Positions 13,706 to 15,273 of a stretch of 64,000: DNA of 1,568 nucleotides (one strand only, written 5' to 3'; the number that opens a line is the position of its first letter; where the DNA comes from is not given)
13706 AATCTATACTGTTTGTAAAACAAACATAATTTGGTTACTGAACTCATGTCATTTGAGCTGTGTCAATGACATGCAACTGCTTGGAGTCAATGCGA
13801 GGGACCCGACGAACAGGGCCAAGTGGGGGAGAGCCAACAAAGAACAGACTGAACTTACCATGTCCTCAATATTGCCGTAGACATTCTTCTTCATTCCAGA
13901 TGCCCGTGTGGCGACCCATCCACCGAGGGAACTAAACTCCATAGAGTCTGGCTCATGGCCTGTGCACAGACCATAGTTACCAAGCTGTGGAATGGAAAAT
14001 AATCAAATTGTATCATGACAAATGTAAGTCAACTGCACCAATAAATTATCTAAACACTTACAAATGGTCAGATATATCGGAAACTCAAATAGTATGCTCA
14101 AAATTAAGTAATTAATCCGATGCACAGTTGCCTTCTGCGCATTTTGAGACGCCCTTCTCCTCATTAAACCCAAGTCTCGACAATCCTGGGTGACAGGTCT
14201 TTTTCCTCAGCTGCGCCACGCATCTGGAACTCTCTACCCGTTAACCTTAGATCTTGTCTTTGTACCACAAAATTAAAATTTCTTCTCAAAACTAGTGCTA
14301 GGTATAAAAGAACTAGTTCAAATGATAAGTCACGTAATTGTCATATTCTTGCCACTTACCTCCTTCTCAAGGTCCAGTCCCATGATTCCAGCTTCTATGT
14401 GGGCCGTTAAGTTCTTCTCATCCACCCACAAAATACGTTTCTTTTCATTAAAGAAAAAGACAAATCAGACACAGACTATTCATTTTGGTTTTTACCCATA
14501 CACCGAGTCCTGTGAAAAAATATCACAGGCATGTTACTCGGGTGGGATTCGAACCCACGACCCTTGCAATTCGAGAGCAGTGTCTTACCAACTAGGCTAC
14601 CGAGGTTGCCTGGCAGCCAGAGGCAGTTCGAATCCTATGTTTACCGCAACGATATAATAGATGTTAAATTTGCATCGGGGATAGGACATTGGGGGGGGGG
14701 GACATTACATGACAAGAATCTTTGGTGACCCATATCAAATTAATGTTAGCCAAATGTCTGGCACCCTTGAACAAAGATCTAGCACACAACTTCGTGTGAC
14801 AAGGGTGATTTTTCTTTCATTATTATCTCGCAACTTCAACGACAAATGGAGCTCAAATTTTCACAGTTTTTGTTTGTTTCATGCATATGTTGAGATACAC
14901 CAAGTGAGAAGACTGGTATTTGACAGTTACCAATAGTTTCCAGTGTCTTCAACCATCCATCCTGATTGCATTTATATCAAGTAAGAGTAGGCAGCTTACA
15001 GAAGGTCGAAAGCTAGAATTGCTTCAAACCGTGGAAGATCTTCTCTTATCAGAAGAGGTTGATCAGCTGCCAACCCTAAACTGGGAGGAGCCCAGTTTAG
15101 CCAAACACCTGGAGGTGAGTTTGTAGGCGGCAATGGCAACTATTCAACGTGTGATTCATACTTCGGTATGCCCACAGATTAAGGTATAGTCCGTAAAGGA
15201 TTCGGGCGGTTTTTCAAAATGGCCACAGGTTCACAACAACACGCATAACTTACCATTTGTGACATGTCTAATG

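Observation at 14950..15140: Exon-like module with a conserved splice donor rides on a MITE-flanked repeat, present twice in inverted orientation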

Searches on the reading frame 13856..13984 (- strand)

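Call 49: search_protein_families(library=pfam, proteins=[window:13856-13984:-], max_evalue=0.01)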
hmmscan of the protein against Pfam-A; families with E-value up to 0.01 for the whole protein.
seq(43 aa): 1 family
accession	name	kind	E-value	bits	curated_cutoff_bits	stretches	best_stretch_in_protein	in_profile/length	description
PF01565.28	FAD_binding_4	-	1.5e-08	34.9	26.4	1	3-43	83-123/139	FAD binding domain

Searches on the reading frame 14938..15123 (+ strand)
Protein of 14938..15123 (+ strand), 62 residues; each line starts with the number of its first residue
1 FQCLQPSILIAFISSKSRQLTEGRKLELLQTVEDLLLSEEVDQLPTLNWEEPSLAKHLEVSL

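Call 57: find_homologous_proteins(query=window:14938-15123:+, max_evalue=10)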
Query seq(62 aa) (62 aa): 1 proteins with E <= 10 among 1 candidates.
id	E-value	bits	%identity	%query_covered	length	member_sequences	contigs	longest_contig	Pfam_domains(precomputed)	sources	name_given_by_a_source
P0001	2.7e-17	79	69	100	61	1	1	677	-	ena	-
